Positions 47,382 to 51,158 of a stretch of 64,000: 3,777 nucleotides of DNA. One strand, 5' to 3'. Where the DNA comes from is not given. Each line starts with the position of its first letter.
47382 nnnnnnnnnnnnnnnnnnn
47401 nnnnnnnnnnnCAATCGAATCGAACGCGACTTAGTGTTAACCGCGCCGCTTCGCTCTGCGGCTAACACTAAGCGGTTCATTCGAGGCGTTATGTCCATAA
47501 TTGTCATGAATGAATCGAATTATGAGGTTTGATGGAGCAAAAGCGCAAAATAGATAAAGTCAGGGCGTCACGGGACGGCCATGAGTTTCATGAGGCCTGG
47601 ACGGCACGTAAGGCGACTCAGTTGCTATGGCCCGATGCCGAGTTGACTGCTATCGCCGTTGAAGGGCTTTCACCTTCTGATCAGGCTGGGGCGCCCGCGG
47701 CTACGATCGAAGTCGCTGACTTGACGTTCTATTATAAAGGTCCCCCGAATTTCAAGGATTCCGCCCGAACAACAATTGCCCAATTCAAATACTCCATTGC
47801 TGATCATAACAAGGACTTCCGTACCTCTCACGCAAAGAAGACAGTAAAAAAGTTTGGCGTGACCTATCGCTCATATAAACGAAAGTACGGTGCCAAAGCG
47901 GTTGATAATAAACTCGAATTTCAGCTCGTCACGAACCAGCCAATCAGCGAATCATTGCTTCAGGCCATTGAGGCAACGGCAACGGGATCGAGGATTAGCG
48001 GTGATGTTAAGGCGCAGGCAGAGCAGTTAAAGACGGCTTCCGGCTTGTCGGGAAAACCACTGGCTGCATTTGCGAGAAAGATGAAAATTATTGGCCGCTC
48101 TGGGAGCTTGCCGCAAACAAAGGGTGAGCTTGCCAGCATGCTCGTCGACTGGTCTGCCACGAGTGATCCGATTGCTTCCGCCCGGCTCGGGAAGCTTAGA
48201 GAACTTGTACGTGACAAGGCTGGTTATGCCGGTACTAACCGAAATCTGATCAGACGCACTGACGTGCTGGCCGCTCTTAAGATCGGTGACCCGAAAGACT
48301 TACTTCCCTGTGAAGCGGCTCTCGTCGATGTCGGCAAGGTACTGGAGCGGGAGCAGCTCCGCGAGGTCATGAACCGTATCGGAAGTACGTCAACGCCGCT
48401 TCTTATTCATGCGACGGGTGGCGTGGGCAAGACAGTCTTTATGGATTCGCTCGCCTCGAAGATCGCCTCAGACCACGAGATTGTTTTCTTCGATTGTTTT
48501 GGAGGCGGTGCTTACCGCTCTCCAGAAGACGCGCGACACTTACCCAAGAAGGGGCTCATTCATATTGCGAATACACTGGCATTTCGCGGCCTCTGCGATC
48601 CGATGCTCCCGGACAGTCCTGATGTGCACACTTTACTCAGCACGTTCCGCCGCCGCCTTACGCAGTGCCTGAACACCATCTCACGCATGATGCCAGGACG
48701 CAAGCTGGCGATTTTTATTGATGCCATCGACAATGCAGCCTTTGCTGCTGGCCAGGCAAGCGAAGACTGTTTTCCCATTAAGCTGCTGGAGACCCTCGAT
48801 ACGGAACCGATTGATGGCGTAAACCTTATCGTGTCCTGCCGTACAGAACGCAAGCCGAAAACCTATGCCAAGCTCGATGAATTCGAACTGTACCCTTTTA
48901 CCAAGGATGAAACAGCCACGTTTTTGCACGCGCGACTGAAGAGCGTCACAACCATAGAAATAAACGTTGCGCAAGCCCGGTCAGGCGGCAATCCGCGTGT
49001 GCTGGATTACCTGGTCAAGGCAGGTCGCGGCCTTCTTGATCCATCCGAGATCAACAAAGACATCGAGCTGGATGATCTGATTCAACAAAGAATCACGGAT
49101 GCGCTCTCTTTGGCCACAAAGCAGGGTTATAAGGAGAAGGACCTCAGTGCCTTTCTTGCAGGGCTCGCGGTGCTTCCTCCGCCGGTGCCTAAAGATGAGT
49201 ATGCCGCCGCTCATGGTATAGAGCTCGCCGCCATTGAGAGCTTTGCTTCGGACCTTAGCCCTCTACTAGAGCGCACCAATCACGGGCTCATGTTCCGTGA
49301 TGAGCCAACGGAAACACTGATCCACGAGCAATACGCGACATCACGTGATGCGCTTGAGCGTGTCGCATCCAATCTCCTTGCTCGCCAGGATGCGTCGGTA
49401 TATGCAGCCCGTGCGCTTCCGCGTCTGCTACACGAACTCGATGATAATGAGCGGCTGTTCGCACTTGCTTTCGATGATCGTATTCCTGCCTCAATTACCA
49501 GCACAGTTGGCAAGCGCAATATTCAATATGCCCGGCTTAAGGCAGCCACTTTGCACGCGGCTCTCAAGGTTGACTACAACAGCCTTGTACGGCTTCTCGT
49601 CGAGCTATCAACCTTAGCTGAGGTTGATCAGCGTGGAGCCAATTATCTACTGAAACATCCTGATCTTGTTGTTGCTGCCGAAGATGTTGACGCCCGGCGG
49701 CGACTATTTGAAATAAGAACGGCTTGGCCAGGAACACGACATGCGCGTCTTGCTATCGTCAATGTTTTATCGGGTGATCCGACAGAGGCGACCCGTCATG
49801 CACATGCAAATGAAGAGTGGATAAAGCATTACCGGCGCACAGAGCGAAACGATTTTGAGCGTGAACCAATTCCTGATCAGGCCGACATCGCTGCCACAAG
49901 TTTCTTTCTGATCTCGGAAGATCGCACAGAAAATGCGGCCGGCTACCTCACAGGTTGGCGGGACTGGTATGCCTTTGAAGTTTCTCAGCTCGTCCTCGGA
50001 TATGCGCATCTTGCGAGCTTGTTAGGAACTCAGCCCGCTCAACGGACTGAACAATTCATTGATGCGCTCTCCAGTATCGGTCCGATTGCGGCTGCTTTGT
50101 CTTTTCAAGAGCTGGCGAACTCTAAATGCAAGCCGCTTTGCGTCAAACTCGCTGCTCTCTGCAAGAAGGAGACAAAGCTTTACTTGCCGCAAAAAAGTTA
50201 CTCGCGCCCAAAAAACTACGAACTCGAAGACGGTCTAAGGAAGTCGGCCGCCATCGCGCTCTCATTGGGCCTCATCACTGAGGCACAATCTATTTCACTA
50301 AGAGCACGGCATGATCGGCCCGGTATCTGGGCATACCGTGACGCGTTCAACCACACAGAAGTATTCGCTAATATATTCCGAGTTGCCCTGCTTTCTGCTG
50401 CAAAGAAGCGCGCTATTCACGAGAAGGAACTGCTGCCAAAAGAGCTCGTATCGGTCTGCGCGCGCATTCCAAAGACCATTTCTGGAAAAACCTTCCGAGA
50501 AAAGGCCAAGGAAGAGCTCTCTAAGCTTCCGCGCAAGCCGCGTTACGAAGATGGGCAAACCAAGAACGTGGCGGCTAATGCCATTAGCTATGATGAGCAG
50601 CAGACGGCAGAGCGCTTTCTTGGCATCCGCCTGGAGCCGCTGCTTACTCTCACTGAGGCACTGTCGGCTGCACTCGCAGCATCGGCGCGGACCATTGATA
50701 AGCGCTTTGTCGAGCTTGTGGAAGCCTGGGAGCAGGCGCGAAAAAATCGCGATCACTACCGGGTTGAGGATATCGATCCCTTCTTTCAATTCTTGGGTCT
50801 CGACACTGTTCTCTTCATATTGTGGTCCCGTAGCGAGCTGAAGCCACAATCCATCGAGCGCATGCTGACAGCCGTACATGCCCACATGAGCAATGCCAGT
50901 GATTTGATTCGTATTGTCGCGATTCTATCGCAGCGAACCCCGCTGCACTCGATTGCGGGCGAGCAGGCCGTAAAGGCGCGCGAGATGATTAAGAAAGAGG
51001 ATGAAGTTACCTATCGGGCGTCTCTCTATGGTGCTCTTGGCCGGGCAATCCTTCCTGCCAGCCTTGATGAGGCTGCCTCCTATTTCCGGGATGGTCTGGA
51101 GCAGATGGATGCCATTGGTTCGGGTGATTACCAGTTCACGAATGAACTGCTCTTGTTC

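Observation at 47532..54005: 2157-aa STAND/NACHT-like NTPase carried as an integron cassette: candidate novel NLR-like defence protein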

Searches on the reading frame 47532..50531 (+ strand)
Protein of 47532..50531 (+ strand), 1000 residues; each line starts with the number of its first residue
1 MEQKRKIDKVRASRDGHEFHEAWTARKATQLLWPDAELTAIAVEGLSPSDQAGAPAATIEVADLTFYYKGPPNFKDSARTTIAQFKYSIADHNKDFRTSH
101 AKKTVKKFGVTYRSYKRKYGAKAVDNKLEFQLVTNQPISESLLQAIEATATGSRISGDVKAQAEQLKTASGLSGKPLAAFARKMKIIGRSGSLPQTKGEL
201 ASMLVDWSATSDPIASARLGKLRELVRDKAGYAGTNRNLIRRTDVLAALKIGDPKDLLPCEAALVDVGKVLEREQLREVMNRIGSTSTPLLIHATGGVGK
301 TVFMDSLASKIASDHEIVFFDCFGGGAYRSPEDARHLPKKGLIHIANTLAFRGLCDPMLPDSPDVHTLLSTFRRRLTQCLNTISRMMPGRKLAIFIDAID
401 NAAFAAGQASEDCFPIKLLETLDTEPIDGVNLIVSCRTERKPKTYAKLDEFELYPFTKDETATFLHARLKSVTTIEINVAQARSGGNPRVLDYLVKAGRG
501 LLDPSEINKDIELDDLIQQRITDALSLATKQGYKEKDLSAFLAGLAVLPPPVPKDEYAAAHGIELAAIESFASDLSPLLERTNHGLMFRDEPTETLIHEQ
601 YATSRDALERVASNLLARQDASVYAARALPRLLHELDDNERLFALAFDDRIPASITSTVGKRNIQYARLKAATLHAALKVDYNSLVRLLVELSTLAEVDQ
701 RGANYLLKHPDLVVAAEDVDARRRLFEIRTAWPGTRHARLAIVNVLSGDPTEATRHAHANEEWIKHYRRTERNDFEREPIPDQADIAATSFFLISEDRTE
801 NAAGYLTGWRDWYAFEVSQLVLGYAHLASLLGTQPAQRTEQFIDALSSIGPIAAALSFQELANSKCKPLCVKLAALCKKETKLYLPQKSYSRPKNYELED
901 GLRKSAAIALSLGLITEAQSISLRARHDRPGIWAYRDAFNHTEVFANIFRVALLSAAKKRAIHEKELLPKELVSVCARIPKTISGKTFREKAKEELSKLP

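Call 84: predict_structure(alignment_id=A6)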
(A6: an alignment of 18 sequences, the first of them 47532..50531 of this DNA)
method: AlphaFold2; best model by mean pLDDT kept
length: 1000 residues; sequences in the alignment: 18
mean_pLDDT: 59.0   pTM: 0.37
mean pLDDT of the five models: 59.0, 56.4, 52.5, 51.7, 49.4
residues with pLDDT >= 90: 13; 70-90: 322; 50-70: 291; < 50: 374
segments of 3 or more residues with pLDDT < 50: 1-34, 41-65, 70-109, 124-140, 169-171, 183-219, 233-236, 238-242, 251-272, 293-302, 320-363, 398-413, 436-452, 482-490, 492-494, 496-511, 697-702, 716-721, 727-731, 772-777, 880-895, 928-946
pLDDT, mean of each block of 10 residues (from residue 1): 27 30 40 51 43 39 46 42 35 42 47 52 46 31 65 71 54 57 40 31 29 45 60 48 54 35 29 54 61 46 57 63 33 33 33 31 56 63 64 59 35 52 69 51 44 54 61 61 48 46 45 64 84 83 81 82 85 80 67 73 80 88 81 83 81 63 69 74 65 51 52 51 48 71 79 85 79 51 84 91 83 80 80 79 85 81 83 80 36 55 79 77 61 34 47 53 63 68 74 71
secondary structure, 60 per line:
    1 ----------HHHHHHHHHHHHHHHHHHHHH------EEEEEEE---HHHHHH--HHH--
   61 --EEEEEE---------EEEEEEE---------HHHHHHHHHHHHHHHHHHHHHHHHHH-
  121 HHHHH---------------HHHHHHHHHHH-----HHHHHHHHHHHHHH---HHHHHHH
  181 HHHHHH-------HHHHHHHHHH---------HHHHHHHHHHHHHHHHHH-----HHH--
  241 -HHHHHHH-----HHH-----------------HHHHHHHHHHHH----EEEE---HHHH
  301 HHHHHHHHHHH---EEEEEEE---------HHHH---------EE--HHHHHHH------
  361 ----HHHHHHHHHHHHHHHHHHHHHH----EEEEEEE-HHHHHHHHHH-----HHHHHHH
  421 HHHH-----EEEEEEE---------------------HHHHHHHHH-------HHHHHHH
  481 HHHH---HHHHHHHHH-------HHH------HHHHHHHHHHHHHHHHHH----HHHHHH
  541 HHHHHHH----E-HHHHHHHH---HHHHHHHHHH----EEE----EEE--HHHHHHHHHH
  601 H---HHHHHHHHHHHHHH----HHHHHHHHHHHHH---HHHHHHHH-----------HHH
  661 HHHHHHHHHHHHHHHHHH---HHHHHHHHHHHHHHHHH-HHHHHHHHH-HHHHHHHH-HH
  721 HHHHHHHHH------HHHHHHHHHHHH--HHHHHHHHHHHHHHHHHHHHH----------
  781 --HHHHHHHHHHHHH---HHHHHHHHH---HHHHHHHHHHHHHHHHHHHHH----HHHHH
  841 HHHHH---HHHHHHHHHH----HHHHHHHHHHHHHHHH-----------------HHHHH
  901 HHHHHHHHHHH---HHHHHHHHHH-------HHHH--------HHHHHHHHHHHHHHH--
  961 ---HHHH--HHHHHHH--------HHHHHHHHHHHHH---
elements in order (helices of 4 or more, strands of 3 or more residues): H11-31 E38-44 H48-53 E63-68 E78-84 H94-119 H121-125 H141-151 H157-170 H174-186 H194-203 H213-230 H242-248 H274-285 E290-293 H297-311 E315-321 H331-334 H348-354 H365-386 E391-397 H399-408 H414-424 E430-436 H458-466 H474-484 H488-496 H513-530 H535-547 H554-561 H565-574 E579-581 E586-588 H591-601 H605-618 H623-635 H639-646 H658-678 H682-698 H700-708 H710-717 H719-729 H736-747 H750-770 H783-795 H799-807 H811-831 H836-845 H849-858 H863-878 H896-911 H915-924 H932-935 H944-958 H964-967 H970-976 H985-997

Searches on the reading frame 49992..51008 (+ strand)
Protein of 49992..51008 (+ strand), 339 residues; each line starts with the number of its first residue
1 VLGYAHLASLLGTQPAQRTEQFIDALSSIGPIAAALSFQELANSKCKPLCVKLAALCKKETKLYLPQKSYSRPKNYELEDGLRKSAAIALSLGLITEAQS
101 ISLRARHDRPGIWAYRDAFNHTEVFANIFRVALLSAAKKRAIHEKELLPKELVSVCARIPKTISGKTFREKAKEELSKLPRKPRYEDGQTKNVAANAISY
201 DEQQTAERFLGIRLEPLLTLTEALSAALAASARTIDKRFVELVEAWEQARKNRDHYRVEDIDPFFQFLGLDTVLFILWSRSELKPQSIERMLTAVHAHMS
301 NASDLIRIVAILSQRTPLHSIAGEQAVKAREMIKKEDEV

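Call 61: search_solved_structures(query=window:49992-51008:+, max_evalue=10, show_alignments=1)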
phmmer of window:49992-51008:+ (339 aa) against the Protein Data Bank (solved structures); distinct sequences matched with E-value up to 10: 0.
